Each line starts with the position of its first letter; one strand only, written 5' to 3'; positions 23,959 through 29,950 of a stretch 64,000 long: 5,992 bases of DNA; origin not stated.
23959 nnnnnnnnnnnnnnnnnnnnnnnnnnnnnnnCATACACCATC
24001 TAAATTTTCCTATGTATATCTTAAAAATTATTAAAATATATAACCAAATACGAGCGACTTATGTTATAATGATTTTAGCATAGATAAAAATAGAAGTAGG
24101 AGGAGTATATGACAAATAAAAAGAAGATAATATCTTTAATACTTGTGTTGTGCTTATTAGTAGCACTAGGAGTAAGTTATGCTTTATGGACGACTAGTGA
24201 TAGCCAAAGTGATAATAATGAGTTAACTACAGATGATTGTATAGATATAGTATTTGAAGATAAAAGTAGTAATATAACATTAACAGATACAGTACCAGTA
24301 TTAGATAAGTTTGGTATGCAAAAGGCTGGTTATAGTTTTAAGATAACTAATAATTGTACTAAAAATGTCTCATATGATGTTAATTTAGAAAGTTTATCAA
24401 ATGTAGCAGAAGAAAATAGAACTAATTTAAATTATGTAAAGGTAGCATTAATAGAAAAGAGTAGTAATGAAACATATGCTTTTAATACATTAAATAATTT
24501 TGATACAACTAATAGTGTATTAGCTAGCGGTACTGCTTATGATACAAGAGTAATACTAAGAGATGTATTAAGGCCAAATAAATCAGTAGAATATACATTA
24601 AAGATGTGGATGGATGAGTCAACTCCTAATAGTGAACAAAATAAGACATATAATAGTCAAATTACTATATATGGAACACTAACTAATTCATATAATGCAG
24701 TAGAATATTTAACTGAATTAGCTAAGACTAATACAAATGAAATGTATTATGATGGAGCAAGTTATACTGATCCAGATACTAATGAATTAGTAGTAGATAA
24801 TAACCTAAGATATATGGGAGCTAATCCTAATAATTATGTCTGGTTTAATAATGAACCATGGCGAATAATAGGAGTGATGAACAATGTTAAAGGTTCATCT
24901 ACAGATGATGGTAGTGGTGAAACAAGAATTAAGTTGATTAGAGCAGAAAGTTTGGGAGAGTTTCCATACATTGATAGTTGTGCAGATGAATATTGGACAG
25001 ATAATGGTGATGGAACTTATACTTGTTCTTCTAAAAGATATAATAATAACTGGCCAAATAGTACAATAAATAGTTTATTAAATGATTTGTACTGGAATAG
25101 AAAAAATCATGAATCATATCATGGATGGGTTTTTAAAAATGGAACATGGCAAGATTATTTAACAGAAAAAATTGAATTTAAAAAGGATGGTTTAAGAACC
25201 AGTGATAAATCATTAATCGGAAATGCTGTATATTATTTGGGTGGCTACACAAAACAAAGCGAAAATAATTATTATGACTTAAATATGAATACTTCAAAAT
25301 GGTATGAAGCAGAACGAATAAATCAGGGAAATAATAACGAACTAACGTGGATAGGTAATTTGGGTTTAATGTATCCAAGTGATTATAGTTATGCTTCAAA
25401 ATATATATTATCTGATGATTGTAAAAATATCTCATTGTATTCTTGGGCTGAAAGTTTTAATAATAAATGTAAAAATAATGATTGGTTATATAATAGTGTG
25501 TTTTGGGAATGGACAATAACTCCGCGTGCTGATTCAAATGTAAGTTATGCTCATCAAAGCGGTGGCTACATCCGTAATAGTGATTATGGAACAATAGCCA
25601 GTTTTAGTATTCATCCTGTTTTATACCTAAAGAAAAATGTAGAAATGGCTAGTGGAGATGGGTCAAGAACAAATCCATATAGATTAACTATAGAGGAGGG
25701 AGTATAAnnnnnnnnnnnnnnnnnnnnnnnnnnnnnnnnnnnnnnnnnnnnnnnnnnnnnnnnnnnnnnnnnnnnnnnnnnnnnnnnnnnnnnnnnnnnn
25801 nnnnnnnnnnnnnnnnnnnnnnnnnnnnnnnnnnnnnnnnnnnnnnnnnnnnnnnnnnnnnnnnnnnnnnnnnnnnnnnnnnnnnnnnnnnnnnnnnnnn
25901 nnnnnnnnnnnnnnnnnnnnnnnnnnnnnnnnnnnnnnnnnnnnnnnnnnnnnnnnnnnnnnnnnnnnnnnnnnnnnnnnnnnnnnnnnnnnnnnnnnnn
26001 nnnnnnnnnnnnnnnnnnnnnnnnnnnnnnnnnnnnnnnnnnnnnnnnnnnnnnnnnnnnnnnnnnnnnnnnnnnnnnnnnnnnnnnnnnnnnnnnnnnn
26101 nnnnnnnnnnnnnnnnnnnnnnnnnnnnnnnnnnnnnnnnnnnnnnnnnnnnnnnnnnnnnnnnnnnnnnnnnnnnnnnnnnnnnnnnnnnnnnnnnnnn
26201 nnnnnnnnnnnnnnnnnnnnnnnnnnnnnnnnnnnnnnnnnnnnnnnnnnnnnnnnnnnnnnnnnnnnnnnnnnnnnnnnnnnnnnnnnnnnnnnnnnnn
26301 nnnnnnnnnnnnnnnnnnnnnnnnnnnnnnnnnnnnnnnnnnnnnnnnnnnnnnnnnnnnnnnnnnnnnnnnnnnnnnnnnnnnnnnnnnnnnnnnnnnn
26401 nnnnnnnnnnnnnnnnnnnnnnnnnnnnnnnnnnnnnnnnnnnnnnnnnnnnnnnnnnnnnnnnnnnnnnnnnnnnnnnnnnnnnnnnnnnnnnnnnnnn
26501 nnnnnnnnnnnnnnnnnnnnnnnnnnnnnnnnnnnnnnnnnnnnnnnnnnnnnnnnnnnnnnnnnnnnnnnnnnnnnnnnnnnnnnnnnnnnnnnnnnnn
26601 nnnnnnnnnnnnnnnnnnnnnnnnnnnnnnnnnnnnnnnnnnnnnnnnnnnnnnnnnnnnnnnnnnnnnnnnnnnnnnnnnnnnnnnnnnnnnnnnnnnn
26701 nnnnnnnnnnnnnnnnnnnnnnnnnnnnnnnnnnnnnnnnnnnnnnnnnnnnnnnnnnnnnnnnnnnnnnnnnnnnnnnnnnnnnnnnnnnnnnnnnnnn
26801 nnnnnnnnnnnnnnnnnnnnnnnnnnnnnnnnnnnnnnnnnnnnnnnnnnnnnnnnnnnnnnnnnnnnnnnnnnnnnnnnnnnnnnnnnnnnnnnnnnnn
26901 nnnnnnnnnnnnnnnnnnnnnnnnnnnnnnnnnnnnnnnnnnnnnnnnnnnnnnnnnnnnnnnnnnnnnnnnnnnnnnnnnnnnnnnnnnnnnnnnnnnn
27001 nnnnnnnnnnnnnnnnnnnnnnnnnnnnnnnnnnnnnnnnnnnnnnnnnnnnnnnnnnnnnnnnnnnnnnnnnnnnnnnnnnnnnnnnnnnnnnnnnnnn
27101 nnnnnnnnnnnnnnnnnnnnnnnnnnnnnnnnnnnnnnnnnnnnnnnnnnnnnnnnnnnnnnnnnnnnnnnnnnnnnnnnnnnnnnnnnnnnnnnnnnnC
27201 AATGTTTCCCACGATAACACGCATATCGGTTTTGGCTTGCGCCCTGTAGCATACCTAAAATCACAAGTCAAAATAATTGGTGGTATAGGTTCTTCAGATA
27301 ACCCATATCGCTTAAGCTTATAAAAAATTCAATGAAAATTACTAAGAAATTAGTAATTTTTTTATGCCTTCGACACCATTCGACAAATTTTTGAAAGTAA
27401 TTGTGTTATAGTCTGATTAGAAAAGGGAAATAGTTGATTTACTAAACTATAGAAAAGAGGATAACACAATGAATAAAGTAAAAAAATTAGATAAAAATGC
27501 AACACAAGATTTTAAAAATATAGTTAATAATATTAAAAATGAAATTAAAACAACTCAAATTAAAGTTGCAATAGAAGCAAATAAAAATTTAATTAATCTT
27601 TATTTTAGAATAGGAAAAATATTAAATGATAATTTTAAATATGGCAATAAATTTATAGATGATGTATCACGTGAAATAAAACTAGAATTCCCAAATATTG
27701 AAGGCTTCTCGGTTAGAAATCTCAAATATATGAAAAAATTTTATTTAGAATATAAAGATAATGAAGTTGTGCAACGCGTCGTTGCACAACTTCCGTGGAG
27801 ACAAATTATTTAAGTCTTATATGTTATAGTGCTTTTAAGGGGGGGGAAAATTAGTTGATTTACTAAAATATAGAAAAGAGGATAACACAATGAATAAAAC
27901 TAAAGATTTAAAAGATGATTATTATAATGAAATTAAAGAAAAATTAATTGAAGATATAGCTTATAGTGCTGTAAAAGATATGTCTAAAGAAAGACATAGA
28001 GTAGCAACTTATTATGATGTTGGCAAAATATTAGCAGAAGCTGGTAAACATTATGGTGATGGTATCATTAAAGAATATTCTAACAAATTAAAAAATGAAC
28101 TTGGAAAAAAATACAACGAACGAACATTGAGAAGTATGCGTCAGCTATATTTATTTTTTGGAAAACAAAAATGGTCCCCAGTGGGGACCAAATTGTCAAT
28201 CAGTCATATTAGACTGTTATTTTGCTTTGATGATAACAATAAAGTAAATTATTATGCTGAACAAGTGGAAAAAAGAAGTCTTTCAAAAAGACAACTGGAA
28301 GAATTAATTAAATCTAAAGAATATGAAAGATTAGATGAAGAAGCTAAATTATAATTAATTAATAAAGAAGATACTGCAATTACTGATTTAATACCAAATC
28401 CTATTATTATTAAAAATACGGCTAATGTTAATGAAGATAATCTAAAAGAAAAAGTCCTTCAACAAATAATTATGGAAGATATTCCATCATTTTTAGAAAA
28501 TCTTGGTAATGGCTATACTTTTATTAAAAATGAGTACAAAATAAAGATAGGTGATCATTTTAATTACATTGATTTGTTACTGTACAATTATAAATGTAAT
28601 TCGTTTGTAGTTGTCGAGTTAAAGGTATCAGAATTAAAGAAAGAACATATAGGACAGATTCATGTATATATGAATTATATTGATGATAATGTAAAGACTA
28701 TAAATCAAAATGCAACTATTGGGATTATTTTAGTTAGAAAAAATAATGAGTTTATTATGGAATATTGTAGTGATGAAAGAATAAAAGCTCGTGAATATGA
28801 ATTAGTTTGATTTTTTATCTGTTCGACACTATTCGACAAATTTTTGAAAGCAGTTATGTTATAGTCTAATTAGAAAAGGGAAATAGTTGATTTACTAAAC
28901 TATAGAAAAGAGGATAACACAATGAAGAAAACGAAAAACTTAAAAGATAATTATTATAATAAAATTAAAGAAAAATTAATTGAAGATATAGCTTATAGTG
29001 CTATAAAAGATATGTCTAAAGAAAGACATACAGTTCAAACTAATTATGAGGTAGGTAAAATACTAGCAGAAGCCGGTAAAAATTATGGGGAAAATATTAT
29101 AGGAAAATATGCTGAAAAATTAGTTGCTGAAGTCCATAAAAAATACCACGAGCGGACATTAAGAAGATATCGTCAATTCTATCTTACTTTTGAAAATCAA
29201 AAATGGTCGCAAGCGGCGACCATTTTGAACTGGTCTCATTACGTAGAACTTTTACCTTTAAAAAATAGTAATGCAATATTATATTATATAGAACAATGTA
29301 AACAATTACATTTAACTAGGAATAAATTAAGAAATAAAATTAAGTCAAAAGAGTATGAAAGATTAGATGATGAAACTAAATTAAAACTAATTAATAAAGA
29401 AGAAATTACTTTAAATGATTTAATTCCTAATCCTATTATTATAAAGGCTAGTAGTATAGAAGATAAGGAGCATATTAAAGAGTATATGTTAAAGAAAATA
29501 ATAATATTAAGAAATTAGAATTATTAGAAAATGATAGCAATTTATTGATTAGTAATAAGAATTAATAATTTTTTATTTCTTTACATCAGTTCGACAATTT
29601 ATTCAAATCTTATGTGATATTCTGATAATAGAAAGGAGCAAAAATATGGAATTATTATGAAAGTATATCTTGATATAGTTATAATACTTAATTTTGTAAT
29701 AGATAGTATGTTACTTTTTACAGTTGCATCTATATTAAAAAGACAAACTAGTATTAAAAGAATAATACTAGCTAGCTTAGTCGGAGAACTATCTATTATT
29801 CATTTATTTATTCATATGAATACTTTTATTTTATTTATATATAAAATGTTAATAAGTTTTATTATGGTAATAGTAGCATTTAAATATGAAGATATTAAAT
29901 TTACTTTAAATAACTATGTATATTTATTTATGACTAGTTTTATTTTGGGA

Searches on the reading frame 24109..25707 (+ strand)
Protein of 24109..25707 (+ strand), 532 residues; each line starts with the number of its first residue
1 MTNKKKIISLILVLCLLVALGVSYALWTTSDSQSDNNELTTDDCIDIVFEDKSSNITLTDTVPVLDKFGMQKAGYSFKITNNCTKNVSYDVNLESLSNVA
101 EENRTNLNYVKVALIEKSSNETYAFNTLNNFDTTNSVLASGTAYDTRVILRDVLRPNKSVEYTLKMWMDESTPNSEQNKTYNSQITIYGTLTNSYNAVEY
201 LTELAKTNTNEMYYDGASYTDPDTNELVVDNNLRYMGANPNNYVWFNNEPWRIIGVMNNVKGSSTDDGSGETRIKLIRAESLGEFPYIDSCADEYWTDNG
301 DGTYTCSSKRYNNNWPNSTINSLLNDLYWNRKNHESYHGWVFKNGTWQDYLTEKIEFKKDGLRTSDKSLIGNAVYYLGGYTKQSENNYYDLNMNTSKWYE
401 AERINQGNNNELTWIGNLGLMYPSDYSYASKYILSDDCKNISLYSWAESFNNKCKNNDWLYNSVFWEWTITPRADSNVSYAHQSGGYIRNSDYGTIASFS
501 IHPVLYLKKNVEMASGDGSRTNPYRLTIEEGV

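Call 6: search_protein_families(library=pfam, proteins=[window:24109-25707:+], max_evalue=0.01)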
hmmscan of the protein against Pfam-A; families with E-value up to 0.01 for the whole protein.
window:24109-25707:+ (532 aa): 0 families

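Call 45: search_protein_families(library=padloc, proteins=[window:24109-25707:+], max_evalue=0.001)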
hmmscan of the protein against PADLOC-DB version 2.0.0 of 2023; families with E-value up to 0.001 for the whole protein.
window:24109-25707:+ (532 aa): 0 families

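Call 70: find_encoding_contigs(protein=window:24109-25707:+, flank=10000, max_places=10)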
Protein window:24109-25707:+ (532 aa): 6 contigs read that carry it; 2 places shown.
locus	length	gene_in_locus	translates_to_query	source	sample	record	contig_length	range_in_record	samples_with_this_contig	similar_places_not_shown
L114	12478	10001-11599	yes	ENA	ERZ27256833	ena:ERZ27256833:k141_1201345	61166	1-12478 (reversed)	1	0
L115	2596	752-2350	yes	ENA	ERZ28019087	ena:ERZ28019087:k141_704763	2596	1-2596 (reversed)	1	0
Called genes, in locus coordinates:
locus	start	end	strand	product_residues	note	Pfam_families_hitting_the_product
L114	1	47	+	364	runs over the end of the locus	PF00579:tRNA-synt_1b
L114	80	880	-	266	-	PF02661:Fic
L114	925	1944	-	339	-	PF13616:Rotamase_3, PF00639:Rotamase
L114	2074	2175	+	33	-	-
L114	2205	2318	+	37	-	-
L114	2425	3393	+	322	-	PF07751:Abi_2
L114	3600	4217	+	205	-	-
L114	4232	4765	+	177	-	PF01765:RRF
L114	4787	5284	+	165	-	-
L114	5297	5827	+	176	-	-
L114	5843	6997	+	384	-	PF01594:AI-2E_transport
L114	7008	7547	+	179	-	PF21448:DNMK (faint)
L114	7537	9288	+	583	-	PF01411:tRNA-synt_2c, PF07973:tRNA_SAD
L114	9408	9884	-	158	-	PF12844:HTH_19, PF01381:HTH_3, PF13443:HTH_26 (faint), PF13560:HTH_31 (weak), PF12844:HTH_19, PF13560:HTH_31 (weak), PF01381:HTH_3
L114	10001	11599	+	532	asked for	-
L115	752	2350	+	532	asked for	-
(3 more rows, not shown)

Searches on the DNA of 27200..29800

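Call 50: search_rna_families(source=window, start=27200, end=29800, threshold=evalue, max_evalue=1)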
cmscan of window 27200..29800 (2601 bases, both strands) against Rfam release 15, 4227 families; matches with E-value up to 1: 3.
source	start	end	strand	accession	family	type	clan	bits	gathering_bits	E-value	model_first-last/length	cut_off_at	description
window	28766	28837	+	RF01283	snoU30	Gene; snRNA; snoRNA; CD-box;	CL00052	28.6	45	0.02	1-86/86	no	Small nucleolar RNA U30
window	28157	28256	-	RF02502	Atu_C8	Gene; sRNA;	-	23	50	0.17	1-122/122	no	Rhizobiales sRNA Atu_C8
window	28126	28203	-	RF02978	folP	Cis-reg;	-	22.9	99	0.082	1-102/102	no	folP RNA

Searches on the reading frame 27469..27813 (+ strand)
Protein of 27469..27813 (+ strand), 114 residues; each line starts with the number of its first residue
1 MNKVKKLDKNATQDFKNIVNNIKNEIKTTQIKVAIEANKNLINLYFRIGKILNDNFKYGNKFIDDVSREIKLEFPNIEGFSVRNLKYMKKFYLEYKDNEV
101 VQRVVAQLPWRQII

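Call 6: search_protein_families(library=pfam, proteins=[window:27469-27813:+], max_evalue=0.01)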
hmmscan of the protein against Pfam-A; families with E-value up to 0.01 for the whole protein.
window:27469-27813:+ (114 aa): 1 family
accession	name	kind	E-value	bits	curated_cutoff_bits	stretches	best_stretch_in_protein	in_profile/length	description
PF17761.7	DUF1016_N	-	1.7e-25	90.2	32.8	1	21-113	1-97/137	DUF1016 N-terminal domain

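Call 68: find_encoding_contigs(protein=window:27469-27813:+, flank=1500, max_places=10)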
Protein window:27469-27813:+ (114 aa): 5 contigs read that carry it; 2 places shown.
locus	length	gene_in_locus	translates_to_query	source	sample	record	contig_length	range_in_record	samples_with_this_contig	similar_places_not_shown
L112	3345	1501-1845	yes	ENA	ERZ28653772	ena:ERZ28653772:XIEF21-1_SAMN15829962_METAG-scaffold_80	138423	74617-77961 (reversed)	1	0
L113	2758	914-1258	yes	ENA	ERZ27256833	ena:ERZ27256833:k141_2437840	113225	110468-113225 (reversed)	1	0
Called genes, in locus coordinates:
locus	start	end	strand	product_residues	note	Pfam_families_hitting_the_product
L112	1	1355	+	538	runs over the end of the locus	-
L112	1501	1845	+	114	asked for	PF17761:DUF1016_N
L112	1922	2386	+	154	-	PF17761:DUF1016_N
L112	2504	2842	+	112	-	PF01939:NucS_C (weak), PF06250:YhcG_C, PF13588:HSDR_N_2 (weak)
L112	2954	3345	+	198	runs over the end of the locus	PF17761:DUF1016_N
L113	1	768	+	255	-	?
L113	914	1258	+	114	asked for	PF17761:DUF1016_N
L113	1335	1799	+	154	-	PF17761:DUF1016_N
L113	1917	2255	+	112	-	PF01939:NucS_C (weak), PF06250:YhcG_C, PF13588:HSDR_N_2 (weak)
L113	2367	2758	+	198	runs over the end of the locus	PF17761:DUF1016_N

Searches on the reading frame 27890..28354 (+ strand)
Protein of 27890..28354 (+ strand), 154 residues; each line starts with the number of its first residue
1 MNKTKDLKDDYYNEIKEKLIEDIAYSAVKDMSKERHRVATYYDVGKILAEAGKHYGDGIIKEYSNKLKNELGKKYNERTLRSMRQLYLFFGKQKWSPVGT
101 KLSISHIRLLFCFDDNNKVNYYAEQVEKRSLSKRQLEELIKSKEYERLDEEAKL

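Call 6: search_protein_families(library=pfam, proteins=[window:27890-28354:+], max_evalue=0.01)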
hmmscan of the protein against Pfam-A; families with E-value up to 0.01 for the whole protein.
window:27890-28354:+ (154 aa): 2 families
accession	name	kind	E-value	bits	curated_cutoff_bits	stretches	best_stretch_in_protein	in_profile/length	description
PF17761.7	DUF1016_N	-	5.9e-23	81.9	32.8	1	25-147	11-137/137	DUF1016 N-terminal domain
PF17762.8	HTH_ParB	-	0.0014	19.2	22.6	1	100-143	57-100/102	ParB HTH domain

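Call 19: find_encoding_contigs(protein=window:27890-28354:+, flank=10000, max_places=10)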
Protein window:27890-28354:+ (154 aa): 6 contigs read that carry it; 2 places shown.
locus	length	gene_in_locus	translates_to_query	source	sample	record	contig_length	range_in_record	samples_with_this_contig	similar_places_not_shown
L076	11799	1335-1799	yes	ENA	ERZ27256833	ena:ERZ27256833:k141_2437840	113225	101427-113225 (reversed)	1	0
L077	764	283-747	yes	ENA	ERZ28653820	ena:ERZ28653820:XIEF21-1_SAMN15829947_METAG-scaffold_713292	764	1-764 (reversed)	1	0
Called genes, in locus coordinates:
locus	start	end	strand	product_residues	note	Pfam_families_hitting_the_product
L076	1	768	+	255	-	?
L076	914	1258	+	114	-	PF17761:DUF1016_N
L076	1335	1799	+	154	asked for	PF17761:DUF1016_N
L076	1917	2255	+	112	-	PF01939:NucS_C (weak), PF06250:YhcG_C, PF13588:HSDR_N_2 (weak)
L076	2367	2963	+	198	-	PF17761:DUF1016_N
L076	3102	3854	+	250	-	PF03419:Peptidase_U4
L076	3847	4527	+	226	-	PF04542:Sigma70_r2, PF04545:Sigma70_r4, PF01381:HTH_3 (weak)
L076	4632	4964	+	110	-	PF00575:S1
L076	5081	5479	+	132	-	PF04472:SepF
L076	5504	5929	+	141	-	-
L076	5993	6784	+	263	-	PF01148:CTP_transf_1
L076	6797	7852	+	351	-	PF02163:Peptidase_M50, PF00595:PDZ, PF13180:PDZ_2 (weak), PF17820:PDZ_6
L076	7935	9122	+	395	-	PF13354:Beta-lactamase2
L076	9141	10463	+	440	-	PF09992:NAGPA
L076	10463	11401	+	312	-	PF01699:Na_Ca_ex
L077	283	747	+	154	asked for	PF17761:DUF1016_N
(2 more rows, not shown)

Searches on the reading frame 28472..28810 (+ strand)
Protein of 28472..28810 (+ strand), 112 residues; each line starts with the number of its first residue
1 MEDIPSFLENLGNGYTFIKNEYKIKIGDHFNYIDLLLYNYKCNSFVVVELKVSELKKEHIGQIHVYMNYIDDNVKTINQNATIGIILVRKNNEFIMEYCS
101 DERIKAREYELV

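Call 6: search_protein_families(library=pfam, proteins=[window:28472-28810:+], max_evalue=0.01)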
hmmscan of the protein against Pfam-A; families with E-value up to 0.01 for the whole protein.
window:28472-28810:+ (112 aa): 4 families
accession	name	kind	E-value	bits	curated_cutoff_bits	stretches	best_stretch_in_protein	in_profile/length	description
PF06250.17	YhcG_C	-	1.2e-29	103.6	32.5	1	2-102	30-130/157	YhcG PDDEXK nuclease domain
PF13588.12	HSDR_N_2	-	3.5e-06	27.5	25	1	16-91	22-99/110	Type I restriction enzyme R protein N terminus (HSDR_N)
PF01939.22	NucS_C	-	1.4e-05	25.5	24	1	10-107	15-104/124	Endonuclease NucS C-terminal domain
PF08204.17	V-set_CD47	-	0.00071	19.8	21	1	39-98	23-82/111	CD47 immunoglobulin-like domain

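Call 73: find_encoding_contigs(protein=window:28472-28810:+, flank=1200, max_places=10)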
Protein window:28472-28810:+ (112 aa): no gene with exactly this product is on record in the collection.

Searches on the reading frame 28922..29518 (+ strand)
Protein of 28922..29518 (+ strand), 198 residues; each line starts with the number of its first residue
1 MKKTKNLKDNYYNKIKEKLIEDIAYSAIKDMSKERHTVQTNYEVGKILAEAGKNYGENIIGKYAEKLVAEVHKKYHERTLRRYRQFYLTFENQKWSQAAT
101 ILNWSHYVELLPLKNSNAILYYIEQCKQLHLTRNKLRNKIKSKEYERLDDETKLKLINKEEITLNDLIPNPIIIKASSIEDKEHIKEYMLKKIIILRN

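Call 6: search_protein_families(library=pfam, proteins=[window:28922-29518:+], max_evalue=0.01)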
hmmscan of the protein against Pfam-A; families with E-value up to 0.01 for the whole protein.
window:28922-29518:+ (198 aa): 1 family
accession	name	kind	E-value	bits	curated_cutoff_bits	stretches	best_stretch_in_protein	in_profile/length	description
PF17761.7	DUF1016_N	-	6.7e-23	81.7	32.8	1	34-147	18-137/137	DUF1016 N-terminal domain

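Call 74: find_encoding_contigs(protein=window:28922-29518:+, flank=1500, max_places=10)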
Protein window:28922-29518:+ (198 aa): no gene with exactly this product is on record in the collection.
